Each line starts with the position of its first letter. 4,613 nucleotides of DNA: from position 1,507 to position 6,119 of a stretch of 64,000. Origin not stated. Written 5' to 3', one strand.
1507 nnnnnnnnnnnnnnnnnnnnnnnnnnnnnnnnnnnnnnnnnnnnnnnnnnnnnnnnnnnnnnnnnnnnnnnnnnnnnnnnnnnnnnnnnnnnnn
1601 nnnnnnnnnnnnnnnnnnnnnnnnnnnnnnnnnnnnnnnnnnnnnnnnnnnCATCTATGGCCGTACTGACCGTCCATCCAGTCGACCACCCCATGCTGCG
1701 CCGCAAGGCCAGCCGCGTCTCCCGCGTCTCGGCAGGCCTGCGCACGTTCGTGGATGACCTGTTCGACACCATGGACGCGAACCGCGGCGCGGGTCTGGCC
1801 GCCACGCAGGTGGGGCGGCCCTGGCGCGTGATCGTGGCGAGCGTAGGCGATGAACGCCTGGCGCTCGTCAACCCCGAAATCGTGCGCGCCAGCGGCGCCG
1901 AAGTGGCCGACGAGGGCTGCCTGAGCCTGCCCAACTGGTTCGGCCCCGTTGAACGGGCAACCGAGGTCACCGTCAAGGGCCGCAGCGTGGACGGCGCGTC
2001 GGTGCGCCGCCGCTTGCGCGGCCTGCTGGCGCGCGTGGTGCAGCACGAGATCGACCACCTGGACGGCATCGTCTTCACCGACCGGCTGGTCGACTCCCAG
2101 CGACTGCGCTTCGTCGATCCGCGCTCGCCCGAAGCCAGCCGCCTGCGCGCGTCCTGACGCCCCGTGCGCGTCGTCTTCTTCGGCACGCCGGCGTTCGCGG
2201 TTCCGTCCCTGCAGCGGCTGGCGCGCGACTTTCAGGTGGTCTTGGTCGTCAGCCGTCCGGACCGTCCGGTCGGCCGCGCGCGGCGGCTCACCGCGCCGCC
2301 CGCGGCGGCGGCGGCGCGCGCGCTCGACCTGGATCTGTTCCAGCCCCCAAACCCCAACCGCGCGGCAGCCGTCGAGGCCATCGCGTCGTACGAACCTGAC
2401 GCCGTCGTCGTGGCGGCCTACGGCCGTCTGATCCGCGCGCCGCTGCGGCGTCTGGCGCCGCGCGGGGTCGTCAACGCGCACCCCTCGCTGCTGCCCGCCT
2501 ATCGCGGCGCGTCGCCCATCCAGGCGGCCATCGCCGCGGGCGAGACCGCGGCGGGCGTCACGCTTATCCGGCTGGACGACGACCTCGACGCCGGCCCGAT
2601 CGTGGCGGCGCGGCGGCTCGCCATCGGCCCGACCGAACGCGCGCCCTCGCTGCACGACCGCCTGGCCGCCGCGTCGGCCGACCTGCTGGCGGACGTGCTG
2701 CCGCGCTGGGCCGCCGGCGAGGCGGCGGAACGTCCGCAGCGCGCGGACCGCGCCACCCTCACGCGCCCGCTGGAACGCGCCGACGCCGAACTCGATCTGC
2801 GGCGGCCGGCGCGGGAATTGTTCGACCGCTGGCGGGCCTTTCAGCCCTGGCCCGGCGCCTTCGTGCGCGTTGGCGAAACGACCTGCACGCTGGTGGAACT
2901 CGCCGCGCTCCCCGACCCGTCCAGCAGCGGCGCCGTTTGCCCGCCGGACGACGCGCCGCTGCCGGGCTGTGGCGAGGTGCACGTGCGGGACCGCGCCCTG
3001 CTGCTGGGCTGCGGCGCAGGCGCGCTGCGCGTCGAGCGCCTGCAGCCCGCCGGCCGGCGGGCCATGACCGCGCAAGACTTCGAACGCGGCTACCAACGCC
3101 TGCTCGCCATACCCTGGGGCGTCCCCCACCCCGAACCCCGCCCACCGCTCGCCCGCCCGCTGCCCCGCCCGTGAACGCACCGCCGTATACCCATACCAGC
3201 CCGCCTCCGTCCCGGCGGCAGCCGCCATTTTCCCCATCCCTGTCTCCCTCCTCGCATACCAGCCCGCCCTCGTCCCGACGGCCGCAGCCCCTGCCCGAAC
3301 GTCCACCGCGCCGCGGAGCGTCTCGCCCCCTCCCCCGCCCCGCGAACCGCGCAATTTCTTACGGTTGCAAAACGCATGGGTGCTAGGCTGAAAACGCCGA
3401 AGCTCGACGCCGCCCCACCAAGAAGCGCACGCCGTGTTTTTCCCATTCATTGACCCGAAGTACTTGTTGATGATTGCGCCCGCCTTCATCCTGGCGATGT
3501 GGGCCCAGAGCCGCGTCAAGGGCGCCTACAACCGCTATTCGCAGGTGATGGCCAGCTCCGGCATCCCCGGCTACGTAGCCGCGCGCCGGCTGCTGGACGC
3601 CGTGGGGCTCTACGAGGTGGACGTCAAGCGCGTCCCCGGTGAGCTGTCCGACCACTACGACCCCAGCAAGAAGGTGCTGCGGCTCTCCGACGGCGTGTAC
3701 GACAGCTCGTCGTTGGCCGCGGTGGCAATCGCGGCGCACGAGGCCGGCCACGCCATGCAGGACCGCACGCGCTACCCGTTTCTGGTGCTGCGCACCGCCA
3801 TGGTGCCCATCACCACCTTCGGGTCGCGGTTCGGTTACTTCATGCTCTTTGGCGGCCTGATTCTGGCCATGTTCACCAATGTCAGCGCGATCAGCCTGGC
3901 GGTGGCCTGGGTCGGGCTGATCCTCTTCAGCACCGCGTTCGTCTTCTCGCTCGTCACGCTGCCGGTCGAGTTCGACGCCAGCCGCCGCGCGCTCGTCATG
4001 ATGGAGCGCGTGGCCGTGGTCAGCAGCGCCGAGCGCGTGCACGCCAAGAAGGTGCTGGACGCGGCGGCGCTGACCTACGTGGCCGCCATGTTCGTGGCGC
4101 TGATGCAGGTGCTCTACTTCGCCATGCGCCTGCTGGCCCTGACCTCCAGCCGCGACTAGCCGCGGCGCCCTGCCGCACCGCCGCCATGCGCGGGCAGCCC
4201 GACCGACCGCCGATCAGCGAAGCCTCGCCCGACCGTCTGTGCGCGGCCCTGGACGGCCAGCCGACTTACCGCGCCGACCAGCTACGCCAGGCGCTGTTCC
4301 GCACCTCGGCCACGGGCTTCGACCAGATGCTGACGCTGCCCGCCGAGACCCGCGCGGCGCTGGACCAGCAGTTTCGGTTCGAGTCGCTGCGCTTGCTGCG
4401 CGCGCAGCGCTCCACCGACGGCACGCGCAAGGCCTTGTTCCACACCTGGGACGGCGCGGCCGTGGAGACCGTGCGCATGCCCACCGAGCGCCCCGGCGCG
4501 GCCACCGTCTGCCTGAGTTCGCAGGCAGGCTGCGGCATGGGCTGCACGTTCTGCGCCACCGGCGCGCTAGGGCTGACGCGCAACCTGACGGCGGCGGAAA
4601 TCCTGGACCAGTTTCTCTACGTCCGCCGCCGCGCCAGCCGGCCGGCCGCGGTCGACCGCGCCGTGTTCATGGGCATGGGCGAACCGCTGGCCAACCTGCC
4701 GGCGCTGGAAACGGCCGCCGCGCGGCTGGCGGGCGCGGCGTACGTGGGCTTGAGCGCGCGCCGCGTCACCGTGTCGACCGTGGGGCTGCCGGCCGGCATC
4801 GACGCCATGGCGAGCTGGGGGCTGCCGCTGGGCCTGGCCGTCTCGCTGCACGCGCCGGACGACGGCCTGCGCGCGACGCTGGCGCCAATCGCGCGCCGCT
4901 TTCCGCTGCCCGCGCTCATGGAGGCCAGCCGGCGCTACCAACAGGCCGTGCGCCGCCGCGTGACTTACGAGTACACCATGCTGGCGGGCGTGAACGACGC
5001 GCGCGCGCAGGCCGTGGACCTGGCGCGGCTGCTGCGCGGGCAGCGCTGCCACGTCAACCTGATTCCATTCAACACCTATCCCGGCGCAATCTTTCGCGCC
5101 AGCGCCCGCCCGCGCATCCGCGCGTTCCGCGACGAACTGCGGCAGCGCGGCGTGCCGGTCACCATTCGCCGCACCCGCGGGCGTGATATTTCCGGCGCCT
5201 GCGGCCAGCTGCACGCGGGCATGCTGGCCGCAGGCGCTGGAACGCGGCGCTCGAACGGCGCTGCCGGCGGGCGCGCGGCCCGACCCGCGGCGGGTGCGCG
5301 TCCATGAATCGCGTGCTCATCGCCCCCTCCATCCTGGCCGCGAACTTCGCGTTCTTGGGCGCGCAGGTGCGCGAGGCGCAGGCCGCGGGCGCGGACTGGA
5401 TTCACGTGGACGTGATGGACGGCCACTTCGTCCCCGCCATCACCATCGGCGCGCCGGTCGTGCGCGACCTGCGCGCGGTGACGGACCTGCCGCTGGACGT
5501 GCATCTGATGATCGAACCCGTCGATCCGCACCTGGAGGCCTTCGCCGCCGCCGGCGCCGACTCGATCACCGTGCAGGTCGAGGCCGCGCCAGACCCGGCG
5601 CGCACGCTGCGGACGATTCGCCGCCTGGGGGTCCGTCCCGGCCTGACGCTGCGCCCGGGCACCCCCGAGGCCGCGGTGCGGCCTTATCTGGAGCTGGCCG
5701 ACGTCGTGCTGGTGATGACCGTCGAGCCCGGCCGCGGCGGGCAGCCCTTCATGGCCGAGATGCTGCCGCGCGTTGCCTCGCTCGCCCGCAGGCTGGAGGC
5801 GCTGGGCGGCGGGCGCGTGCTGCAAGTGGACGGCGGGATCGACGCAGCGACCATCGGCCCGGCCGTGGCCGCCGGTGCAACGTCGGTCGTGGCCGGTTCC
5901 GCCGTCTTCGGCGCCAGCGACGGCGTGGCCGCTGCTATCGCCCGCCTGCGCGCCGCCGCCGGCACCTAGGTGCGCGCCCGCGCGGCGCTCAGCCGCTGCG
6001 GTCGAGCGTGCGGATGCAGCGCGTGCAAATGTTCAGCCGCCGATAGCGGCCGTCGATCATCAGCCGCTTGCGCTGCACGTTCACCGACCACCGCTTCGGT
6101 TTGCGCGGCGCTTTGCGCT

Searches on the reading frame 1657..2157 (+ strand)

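Call 23: search_protein_families(library=pfam, proteins=[window:1657-2157:+], max_evalue=0.00001)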
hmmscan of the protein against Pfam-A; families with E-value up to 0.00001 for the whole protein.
window:1657-2157:+ (166 aa): 1 family
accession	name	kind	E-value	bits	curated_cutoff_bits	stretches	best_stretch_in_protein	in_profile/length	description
PF01327.26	Pep_deformylase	-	1.1e-41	142.5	22.8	1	5-148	3-154/156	Polypeptide deformylase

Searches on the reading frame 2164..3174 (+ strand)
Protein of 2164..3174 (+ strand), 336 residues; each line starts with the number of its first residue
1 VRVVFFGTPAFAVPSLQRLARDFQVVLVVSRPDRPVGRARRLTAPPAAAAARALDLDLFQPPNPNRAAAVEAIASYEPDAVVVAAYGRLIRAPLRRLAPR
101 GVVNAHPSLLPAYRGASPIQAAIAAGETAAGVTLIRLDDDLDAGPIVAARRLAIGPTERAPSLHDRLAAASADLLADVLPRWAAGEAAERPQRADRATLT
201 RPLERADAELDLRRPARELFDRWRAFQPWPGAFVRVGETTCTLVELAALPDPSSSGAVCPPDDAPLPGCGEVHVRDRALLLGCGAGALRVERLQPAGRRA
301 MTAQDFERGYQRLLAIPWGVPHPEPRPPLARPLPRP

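Call 23: search_protein_families(library=pfam, proteins=[window:2164-3174:+], max_evalue=0.00001)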
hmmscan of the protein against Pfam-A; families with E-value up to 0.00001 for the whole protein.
window:2164-3174:+ (336 aa): 2 families
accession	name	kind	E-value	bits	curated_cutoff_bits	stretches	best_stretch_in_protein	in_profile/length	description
PF00551.24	Formyl_trans_N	-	9.6e-35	120.4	26.1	1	1-178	1-180/181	Formyl transferase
PF02911.23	Formyl_trans_C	-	1.1e-16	61.3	21.1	1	203-310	2-99/100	Formyl transferase, C-terminal domain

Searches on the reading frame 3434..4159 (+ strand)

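Call 23: search_protein_families(library=pfam, proteins=[window:3434-4159:+], max_evalue=0.00001)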
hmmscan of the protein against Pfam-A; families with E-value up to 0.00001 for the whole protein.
window:3434-4159:+ (241 aa): 1 family
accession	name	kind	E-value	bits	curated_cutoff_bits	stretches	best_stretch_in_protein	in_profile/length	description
PF04298.18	Zn_peptidase_2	-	5.3e-80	268.5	27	1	10-231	1-215/218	Putative neutral zinc metallopeptidase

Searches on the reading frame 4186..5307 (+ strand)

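Call 23: search_protein_families(library=pfam, proteins=[window:4186-5307:+], max_evalue=0.00001)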
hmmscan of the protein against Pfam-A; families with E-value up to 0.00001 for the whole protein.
window:4186-5307:+ (373 aa): 1 family
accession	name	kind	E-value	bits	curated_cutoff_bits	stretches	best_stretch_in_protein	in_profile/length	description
PF04055.27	Radical_SAM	-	7.5e-12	46.2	29.5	1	112-278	3-164/166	Radical SAM superfamily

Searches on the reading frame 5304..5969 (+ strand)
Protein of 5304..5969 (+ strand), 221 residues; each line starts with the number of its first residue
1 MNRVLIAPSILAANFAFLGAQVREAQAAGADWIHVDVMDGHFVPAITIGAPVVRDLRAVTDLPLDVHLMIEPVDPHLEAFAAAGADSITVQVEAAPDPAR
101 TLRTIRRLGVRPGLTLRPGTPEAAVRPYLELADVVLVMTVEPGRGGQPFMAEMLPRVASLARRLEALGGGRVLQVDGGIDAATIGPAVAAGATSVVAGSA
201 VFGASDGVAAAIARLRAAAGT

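Call 23: search_protein_families(library=pfam, proteins=[window:5304-5969:+], max_evalue=0.00001)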
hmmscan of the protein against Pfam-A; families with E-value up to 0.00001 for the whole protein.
window:5304-5969:+ (221 aa): 1 family
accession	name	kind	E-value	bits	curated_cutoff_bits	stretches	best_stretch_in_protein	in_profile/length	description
PF00834.25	Ribul_P_3_epim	-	2.1e-66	223.5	21.1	1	6-202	2-198/198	Ribulose-phosphate 3 epimerase family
